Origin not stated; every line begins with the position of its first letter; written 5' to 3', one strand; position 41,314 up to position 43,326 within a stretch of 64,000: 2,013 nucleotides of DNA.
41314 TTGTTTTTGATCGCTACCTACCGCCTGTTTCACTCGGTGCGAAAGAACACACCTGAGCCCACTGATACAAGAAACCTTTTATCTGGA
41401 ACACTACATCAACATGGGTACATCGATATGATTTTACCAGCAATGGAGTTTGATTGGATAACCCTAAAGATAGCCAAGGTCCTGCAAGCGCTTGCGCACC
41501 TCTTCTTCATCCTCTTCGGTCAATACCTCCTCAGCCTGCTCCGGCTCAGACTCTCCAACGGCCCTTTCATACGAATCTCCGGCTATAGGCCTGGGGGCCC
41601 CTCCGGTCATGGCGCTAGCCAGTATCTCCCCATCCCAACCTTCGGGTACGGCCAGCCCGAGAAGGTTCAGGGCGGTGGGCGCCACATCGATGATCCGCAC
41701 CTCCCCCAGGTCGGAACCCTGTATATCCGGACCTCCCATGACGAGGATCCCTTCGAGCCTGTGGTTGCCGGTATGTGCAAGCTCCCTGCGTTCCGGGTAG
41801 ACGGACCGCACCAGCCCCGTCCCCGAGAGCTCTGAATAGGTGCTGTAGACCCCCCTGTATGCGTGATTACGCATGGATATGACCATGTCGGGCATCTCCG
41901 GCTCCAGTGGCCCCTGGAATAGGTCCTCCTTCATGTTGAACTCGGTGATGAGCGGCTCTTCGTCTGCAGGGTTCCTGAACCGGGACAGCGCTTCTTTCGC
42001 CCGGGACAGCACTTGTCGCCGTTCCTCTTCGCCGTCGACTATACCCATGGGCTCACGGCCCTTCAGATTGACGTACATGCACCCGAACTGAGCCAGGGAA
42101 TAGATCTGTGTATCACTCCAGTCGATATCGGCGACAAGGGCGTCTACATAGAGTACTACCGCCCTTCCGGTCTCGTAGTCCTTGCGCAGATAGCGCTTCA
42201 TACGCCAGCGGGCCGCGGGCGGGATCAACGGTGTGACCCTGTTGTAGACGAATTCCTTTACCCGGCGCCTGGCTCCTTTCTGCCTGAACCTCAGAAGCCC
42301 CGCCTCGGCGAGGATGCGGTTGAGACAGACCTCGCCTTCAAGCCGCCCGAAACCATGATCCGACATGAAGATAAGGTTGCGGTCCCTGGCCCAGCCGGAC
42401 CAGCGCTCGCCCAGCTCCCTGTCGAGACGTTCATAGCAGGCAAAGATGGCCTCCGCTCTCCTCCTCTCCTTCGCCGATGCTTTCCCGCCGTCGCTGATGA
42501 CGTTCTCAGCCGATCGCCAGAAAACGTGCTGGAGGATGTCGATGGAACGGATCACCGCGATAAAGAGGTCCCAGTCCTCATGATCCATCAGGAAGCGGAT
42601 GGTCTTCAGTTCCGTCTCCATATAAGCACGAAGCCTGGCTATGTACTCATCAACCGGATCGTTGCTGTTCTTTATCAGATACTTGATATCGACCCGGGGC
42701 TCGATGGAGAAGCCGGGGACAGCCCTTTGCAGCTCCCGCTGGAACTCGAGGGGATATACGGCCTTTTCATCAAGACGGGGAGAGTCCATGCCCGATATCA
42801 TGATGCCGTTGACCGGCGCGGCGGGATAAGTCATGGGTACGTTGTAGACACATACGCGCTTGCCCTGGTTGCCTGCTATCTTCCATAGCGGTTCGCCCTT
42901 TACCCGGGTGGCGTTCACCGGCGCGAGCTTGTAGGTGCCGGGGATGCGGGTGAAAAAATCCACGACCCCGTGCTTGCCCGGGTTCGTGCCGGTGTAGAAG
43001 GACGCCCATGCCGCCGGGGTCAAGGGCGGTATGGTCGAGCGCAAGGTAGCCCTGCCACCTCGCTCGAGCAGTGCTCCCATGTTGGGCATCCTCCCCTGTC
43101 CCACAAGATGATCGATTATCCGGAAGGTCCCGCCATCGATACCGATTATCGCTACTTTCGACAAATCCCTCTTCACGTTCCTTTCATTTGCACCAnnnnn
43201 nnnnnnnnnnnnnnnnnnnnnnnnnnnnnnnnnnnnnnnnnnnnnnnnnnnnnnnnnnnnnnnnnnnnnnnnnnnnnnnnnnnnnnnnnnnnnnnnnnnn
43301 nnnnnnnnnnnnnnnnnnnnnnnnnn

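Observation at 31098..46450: Exopolysaccharide locus with three paralogous soluble phosphodiesterase/NPP-type enzymes, two Wzy-like proteins, and a conserved acidic ...RL(K/Q)DLGYL C-terminus on two paralogs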

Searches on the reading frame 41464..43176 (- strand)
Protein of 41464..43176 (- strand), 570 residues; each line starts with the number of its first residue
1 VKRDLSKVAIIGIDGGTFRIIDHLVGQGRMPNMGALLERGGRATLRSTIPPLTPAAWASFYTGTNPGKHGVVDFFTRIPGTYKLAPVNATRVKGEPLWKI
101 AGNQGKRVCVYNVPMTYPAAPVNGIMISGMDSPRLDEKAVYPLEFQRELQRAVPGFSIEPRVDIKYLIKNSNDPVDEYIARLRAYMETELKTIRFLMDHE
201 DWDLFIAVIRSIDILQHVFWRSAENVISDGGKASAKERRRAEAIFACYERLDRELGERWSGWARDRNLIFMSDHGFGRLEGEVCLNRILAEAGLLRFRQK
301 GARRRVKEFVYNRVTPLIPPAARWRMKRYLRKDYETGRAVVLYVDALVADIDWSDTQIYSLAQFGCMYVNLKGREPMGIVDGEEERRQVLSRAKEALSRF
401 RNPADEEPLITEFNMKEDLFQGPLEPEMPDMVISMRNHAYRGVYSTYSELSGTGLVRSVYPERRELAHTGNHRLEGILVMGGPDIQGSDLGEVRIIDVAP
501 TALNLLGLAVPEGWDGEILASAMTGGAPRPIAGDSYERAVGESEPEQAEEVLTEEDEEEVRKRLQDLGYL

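Call 4: search_protein_families(library=pfam, proteins=[window:41464-43176:-], max_evalue=0.01)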
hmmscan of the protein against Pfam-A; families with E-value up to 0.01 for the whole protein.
window:41464-43176:- (570 aa): 1 family
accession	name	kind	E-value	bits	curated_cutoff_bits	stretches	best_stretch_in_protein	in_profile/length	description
PF01663.27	Phosphodiest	-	2.6e-38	132.9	23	1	8-333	1-241/342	Type I phosphodiesterase / nucleotide pyrophosphatase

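Call 6: search_protein_families(library=ncbifam, proteins=[window:41464-43176:-], max_evalue=0.01)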
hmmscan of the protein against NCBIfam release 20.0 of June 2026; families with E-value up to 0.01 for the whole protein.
window:41464-43176:- (570 aa): 1 family
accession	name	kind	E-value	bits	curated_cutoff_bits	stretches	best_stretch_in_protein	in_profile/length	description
TIGR02335.1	hydr_PhnA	equivalog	0.00038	19.7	407.55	1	8-75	15-83/408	phosphonoacetate hydrolase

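Call 10: find_homologous_proteins(query=window:41464-43176:-, max_evalue=0.00001)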
Query window:41464-43176:- (570 aa): 2917 proteins with E <= 0.00001 among 8000 candidates; the best 120 are listed.
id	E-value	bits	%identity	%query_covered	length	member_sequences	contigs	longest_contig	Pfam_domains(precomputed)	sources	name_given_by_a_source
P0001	0.0e+0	1231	100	94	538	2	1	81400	PF01663.28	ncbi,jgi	-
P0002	1.9e-231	788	59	99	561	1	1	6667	PF01663.28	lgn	-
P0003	8.5e-206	703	55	99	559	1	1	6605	PF01663.28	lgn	-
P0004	1.5e-205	702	57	99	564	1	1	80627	PF01663.28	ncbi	-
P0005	6.2e-204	697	55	99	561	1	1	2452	PF01663.28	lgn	-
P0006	4.5e-202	691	55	99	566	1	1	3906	PF01663.28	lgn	-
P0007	1.3e-201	689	54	99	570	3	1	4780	PF01663.28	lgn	-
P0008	6.4e-201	687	55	99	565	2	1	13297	PF01663.28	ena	-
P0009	2.1e-200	685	52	99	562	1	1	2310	PF01663.28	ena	-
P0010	1.6e-199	682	54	99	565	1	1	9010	PF01663.28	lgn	-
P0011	2.9e-199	682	53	99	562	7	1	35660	PF01663.28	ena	-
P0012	4.6e-199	681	53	99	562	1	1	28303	PF01663.28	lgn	-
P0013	6.0e-199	681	54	99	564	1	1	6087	PF01663.28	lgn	-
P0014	1.2e-198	680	54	99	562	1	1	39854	PF01663.28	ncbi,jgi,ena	ncbi:MAG: alkaline phosphatase family protein [Thermoleophilia bacterium]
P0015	1.6e-198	679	53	99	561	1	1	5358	PF01663.28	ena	-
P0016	2.9e-198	678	54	99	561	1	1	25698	PF01663.28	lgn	-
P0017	4.3e-198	678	53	99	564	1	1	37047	PF01663.28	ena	-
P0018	1.3e-197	676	53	99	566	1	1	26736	PF01663.28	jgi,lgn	-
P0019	1.6e-197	676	54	99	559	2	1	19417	PF01663.28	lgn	-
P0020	6.9e-197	674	53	99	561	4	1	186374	PF01663.28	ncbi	ncbi:MAG: alkaline phosphatase family protein [Thermoleophilia bacterium]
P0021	1.6e-196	673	53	99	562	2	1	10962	PF01663.28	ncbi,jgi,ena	ncbi:MAG: alkaline phosphatase family protein [Thermoleophilia bacterium]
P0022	2.1e-196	672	51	99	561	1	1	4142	PF01663.28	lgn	-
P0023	3.4e-196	672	55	99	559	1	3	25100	PF01663.28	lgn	-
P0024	9.6e-196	670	55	95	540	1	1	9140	PF01663.28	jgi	-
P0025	1.6e-194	666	53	99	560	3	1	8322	PF01663.28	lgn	-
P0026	5.4e-194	664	52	99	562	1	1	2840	PF01663.28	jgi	jgi:predicted AlkP superfamily phosphohydrolase/phosphomutase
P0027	3.5e-193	662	52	99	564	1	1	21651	PF01663.28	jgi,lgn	jgi:predicted AlkP superfamily phosphohydrolase/phosphomutase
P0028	5.9e-193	661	52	99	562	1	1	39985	PF01663.28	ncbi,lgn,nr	ncbi:MAG: alkaline phosphatase family protein [Thermoleophilia bacterium]|nr:alkaline phosphatase fa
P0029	1.9e-191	656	53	99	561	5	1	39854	PF01663.28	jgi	-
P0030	5.6e-191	654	52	99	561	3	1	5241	PF01663.28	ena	-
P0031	1.2e-190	653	52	99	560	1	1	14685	PF01663.28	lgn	-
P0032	2.5e-190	652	52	98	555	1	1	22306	PF01663.28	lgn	-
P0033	5.7e-190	651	52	99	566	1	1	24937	PF01663.28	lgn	-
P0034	8.6e-190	650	51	99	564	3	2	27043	PF01663.28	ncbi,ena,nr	ncbi:type I phosphodiesterase / nucleotide pyrophosphatase [bacterium BMS3Abin01]|nr:type I phosphod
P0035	1.6e-189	650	51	99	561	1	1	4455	PF01663.28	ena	-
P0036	1.8e-189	649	51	99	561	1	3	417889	PF01663.28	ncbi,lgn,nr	ncbi:MAG: alkaline phosphatase family protein [Actinobacteria bacterium]|nr:alkaline phosphatase fam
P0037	3.4e-189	648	51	99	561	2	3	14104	PF01663.28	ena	-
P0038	4.8e-189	648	50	99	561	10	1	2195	PF01663.28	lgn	-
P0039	1.7e-188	646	52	99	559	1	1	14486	PF01663.28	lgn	-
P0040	2.7e-188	645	51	99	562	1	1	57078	PF01663.28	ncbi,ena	-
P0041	6.4e-188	644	54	95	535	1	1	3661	PF01663.28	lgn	-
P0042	3.3e-187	642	52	99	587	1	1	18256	PF01663.28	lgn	-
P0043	4.4e-187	641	52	96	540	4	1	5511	PF01663.28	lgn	-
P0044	7.2e-187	641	50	99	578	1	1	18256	PF01663.28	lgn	-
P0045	2.7e-186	639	51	99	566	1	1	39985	PF01663.28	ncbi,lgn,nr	ncbi:MAG: alkaline phosphatase family protein [Thermoleophilia bacterium]|nr:alkaline phosphatase fa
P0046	2.5e-185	636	51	99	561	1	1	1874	PF01663.28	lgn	-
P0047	3.8e-185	635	50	99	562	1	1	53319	PF01663.28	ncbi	ncbi:MAG: alkaline phosphatase family protein [Thermoleophilia bacterium]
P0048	4.4e-185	635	50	99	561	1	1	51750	PF01663.28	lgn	-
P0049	1.3e-184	633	51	99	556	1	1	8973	PF01663.28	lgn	-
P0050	1.9e-184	633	50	99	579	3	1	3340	PF01663.28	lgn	-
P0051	2.4e-183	629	50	99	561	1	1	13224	PF01663.28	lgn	-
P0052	1.4e-181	623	50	99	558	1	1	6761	PF01663.28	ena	-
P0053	2.8e-181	622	50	99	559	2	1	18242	PF01663.28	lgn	-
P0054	8.3e-181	621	51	99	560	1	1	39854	PF01663.28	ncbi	ncbi:MAG: alkaline phosphatase family protein, partial [Thermoleophilia bacterium]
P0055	4.8e-180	618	49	99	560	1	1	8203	PF01663.28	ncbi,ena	-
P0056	7.3e-180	618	51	99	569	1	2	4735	PF01663.28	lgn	-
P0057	4.9e-179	615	51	99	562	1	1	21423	PF01663.28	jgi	-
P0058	5.3e-179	615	51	99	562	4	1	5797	PF01663.28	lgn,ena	-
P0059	1.9e-178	613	49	99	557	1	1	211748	PF01663.28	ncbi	ncbi:MAG: alkaline phosphatase family protein [Thermoleophilia bacterium]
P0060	9.0e-178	611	49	99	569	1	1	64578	PF01663.28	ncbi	-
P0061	2.1e-176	606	49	100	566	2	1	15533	PF01663.28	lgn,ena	-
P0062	7.8e-176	604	52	97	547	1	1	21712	PF01663.28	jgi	jgi:predicted AlkP superfamily phosphohydrolase/phosphomutase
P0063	2.3e-175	603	50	99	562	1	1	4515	PF01663.28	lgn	-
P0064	6.3e-175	601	50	99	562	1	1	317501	PF01663.28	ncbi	ncbi:MAG: alkaline phosphatase family protein [Thermoleophilia bacterium]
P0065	1.6e-174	600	49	99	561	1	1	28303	PF01663.28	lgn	-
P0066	6.0e-174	598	49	99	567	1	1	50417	PF01663.28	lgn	-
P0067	2.5e-173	596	48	99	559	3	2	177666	PF01663.28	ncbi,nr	ncbi:MAG: alkaline phosphatase family protein [Actinobacteria bacterium]|nr:alkaline phosphatase fam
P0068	1.3e-171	590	50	96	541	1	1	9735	PF01663.28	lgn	-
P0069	7.4e-171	588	49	98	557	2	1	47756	PF01663.28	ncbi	-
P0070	1.3e-170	587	51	91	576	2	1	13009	PF01663.28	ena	-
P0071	1.6e-170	587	50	95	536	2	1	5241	PF01663.28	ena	-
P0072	2.5e-170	586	48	99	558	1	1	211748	PF01663.28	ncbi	ncbi:MAG: alkaline phosphatase family protein [Thermoleophilia bacterium]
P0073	2.9e-169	583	69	64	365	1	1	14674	PF01663.28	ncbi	-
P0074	2.1e-168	580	47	91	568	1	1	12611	PF01663.28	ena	-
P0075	4.7e-165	569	46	99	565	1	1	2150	PF01663.28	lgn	-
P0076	5.7e-151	522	46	89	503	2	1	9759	PF01663.28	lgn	-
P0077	1.8e-140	488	42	99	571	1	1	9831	PF01663.28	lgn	-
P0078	2.6e-140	487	42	99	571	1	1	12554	PF01663.28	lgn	-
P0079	2.1e-138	481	42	98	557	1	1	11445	PF01663.28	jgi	jgi:predicted AlkP superfamily phosphohydrolase/phosphomutase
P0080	1.4e-136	475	43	84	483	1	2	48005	PF01663.28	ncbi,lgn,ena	-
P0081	1.1e-125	439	54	59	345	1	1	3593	PF01663.28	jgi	jgi:predicted AlkP superfamily phosphohydrolase/phosphomutase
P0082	3.9e-118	414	39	99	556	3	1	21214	PF01663.28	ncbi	-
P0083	3.9e-118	414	38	98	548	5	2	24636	PF01663.28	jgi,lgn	jgi:predicted AlkP superfamily phosphohydrolase/phosphomutase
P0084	2.3e-117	411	38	98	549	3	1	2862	PF01663.28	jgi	jgi:predicted AlkP superfamily phosphohydrolase/phosphomutase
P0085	9.7e-116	406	38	98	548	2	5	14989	PF01663.28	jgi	jgi:predicted AlkP superfamily phosphohydrolase/phosphomutase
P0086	2.1e-115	405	38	99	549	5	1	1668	PF01663.28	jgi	jgi:predicted AlkP superfamily phosphohydrolase/phosphomutase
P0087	6.3e-115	403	37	99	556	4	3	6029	PF01663.28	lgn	-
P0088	3.8e-114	401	37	100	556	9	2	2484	PF01663.28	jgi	-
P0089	6.4e-114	400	37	98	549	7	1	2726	PF01663.28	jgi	-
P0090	1.1e-113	399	37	100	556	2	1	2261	PF01663.28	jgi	jgi:predicted AlkP superfamily phosphohydrolase/phosphomutase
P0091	2.2e-112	395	37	100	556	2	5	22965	PF01663.28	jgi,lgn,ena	-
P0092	5.1e-112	394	38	100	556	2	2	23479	PF01663.28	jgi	jgi:predicted AlkP superfamily phosphohydrolase/phosphomutase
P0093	6.0e-110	387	38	99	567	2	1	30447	PF01663.28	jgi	jgi:predicted AlkP superfamily phosphohydrolase/phosphomutase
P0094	6.4e-109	383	30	95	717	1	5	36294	PF01663.28,PF00884.29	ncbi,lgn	-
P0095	1.2e-107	379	39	99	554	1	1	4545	PF01663.28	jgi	jgi:predicted AlkP superfamily phosphohydrolase/phosphomutase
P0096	2.8e-106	375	37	98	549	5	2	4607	PF01663.28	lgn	-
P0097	5.3e-105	370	37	99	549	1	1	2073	PF01663.28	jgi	jgi:predicted AlkP superfamily phosphohydrolase/phosphomutase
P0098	8.2e-103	363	36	99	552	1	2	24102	PF01663.28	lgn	-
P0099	1.9e-102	362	38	99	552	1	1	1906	PF01663.28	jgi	-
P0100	4.0e-101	358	37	99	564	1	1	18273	PF01663.28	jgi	jgi:predicted AlkP superfamily phosphohydrolase/phosphomutase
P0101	4.2e-100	354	38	100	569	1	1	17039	PF01663.28,PF00884.29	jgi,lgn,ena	-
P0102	7.8e-100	353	35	99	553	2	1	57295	PF01663.28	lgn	-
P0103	9.9e-100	353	37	99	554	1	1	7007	PF01663.28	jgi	jgi:predicted AlkP superfamily phosphohydrolase/phosphomutase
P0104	2.0e-99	352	49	60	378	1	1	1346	PF01663.28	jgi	jgi:predicted AlkP superfamily phosphohydrolase/phosphomutase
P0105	7.3e-99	350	34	100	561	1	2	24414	PF01663.28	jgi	jgi:predicted AlkP superfamily phosphohydrolase/phosphomutase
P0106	8.6e-99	350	36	100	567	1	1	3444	PF01663.28,PF16347.11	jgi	jgi:predicted AlkP superfamily phosphohydrolase/phosphomutase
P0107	3.0e-96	342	35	91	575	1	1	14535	PF01663.28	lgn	-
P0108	9.1e-95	337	34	99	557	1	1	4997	PF01663.28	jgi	jgi:predicted AlkP superfamily phosphohydrolase/phosphomutase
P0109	5.7e-94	334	35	99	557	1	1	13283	PF01663.28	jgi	-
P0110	5.2e-93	331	36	100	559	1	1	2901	PF01663.28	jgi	-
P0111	5.5e-93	331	38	77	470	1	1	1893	PF01663.28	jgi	jgi:predicted AlkP superfamily phosphohydrolase/phosphomutase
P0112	1.9e-92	329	35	99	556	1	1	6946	PF01663.28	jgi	jgi:predicted AlkP superfamily phosphohydrolase/phosphomutase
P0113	2.2e-92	329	36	99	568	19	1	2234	PF01663.28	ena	-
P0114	2.9e-92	328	35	99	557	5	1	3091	PF01663.28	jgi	-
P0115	3.3e-92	328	36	99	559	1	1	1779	PF01663.28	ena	-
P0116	3.8e-92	328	36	91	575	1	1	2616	PF01663.28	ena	-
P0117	6.0e-92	327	34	99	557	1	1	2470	PF01663.28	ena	-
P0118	6.4e-92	327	36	99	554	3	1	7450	PF01663.28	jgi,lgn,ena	-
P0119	6.7e-92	327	35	98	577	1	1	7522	PF01663.28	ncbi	-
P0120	7.7e-92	327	34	99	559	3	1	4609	PF01663.28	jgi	-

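Call 12: search_solved_structures(query=window:41464-43176:-, max_evalue=1, show_alignments=1)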
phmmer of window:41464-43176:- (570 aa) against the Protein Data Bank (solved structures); distinct sequences matched with E-value up to 1: 2.
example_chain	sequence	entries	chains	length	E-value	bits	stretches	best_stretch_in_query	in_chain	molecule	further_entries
3szy_A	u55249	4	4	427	0.0098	17.9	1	11-111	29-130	phosphonoacetate hydrolase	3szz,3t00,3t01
3t02_A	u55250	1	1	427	0.046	15.7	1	11-111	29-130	phosphonoacetate hydrolase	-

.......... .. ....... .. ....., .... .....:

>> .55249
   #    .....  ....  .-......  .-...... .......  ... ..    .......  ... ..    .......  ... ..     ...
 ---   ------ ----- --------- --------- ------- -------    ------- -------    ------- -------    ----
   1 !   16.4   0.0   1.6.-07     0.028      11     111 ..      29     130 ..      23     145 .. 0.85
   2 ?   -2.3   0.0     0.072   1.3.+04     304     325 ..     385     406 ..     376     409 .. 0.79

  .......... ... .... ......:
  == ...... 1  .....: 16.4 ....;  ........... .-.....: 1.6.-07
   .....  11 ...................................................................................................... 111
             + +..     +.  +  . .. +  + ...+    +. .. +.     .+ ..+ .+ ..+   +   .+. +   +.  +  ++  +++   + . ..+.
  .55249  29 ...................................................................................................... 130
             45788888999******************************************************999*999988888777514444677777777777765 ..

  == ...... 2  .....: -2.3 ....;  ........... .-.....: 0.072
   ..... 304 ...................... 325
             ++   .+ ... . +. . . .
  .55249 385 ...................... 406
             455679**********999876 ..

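Call 16: find_encoding_contigs(protein=P0001, flank=10000, max_places=3)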
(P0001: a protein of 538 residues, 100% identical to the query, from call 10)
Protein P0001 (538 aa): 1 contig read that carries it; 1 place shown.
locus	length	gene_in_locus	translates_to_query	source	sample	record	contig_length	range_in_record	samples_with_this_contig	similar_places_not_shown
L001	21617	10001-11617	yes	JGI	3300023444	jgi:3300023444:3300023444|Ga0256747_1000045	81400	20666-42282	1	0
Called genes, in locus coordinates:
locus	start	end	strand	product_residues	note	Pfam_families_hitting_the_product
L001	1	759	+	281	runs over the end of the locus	PF10418:DHODB_Fe-S_bind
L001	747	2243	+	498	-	PF14691:Fer4_20, PF01262:AlaDh_PNT_C (faint), PF02826:2-Hacid_dh_C (faint), PF13241:NAD_binding_7 (faint), PF07992:Pyr_redox_2, PF13450:NAD_binding_8, PF13738:Pyr_redox_3, PF00070:Pyr_redox, +5 more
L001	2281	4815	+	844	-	PF13510:Fer2_4, PF14691:Fer4_20, PF07992:Pyr_redox_2 (weak), PF01266:DAO, PF07992:Pyr_redox_2, PF13450:NAD_binding_8, PF04879:Molybdop_Fe4S4, PF00384:Molybdopterin, +9 more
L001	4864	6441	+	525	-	PF00384:Molybdopterin, PF01568:Molydop_binding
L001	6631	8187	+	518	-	PF13727:CoA_binding_3, PF02397:Bac_transf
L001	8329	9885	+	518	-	PF01554:MatE, PF01943:Polysacc_synt, PF13440:Polysacc_synt_3, PF01554:MatE (weak)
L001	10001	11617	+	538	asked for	PF01663:Phosphodiest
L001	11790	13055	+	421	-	PF01663:Phosphodiest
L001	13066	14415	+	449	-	PF04932:Wzy_C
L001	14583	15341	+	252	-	PF02706:Wzz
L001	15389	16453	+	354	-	PF00535:Glycos_transf_2, PF13641:Glyco_tranf_2_3, PF13632:Glyco_trans_2_3 (weak)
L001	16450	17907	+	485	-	PF04932:Wzy_C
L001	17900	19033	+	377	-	PF13439:Glyco_transf_4, PF00982:Glyco_transf_20 (faint), PF20706:GT4-conflict, PF00534:Glycos_transf_1, PF13692:Glyco_trans_1_4, PF13524:Glyco_trans_1_2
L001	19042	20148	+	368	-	PF13439:Glyco_transf_4, PF13579:Glyco_trans_4_4 (weak), PF09314:DUF1972, PF00534:Glycos_transf_1, PF13692:Glyco_trans_1_4, PF13524:Glyco_trans_1_2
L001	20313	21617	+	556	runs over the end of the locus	PF01663:Phosphodiest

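Call 17: find_encoding_contigs(protein=P0020, flank=10000, max_places=2)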
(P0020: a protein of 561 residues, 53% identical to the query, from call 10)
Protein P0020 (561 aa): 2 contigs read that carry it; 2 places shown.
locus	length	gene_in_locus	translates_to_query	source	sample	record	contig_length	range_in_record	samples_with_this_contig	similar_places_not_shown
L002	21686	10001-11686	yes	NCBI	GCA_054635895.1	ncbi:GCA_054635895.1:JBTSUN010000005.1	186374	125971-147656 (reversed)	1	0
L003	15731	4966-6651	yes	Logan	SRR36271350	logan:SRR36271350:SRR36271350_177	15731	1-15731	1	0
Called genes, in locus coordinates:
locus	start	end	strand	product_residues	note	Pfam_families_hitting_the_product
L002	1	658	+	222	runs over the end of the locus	PF12225:DUF5981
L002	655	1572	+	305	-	PF02219:MTHFR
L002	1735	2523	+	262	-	PF00809:Pterin_bind, PF03599:CdhD (weak)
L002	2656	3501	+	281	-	PF10418:DHODB_Fe-S_bind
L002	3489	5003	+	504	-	PF14691:Fer4_20, PF02826:2-Hacid_dh_C (faint), PF01262:AlaDh_PNT_C (faint), PF01494:FAD_binding_3 (faint), PF07992:Pyr_redox_2, PF13450:NAD_binding_8, PF13738:Pyr_redox_3, PF00070:Pyr_redox, +4 more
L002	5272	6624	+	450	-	PF04932:Wzy_C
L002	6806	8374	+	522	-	PF13727:CoA_binding_3, PF02397:Bac_transf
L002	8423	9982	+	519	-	PF01554:MatE (faint), PF01943:Polysacc_synt, PF13440:Polysacc_synt_3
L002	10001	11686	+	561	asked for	PF01663:Phosphodiest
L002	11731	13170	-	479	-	PF02310:B12-binding, PF04055:Radical_SAM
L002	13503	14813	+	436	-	PF01663:Phosphodiest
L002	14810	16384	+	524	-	PF01943:Polysacc_synt, PF01554:MatE (weak), PF13440:Polysacc_synt_3, PF01554:MatE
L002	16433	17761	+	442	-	PF04932:Wzy_C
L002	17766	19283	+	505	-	PF01943:Polysacc_synt, PF01554:MatE (weak), PF13440:Polysacc_synt_3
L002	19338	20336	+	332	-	PF00535:Glycos_transf_2, PF13641:Glyco_tranf_2_3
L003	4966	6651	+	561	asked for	PF01663:Phosphodiest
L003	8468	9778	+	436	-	PF01663:Phosphodiest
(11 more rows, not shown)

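Call 18: find_encoding_contigs(protein=P0102, flank=10000, max_places=2)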
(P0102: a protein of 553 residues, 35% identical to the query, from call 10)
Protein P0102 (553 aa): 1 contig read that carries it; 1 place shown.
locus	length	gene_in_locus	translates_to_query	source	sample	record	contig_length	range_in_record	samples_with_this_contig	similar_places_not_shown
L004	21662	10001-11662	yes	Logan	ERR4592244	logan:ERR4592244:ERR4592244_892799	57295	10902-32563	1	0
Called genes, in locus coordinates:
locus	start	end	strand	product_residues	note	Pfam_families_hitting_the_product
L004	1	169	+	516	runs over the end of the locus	PF01039:Carboxyl_trans, PF03255:ACCA (weak)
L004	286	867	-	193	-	PF00685:Sulfotransfer_1, PF13469:Sulfotransfer_3 (faint)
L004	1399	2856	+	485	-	PF02310:B12-binding, PF04055:Radical_SAM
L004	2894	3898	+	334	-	PF00535:Glycos_transf_2, PF10111:Glyco_tranf_2_2, PF13506:Glyco_transf_21, PF13641:Glyco_tranf_2_3, PF13632:Glyco_trans_2_3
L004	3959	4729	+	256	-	PF02563:Poly_export, PF10531:SLBB, PF22461:SLBB_2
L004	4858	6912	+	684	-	PF02706:Wzz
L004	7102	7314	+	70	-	-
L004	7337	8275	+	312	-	PF03279:Lip_A_acyltrans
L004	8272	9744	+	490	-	PF01943:Polysacc_synt, PF13440:Polysacc_synt_3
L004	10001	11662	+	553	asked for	PF01663:Phosphodiest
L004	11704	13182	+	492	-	PF04932:Wzy_C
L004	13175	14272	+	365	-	PF00150:Cellulase, PF01229:Glyco_hydro_39 (faint), PF11790:Glyco_hydro_cc (weak)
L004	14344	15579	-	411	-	PF06722:EryCIII-like_C (weak)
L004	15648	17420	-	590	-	PF13469:Sulfotransfer_3, PF00685:Sulfotransfer_1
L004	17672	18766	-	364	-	PF01738:DLH (weak), PF20434:BD-FAE, PF07859:Abhydrolase_3, PF12697:Abhydrolase_6 (weak), PF00326:Peptidase_S9, PF08840:BAAT_C, PF01738:DLH, PF12146:Hydrolase_4 (weak), +4 more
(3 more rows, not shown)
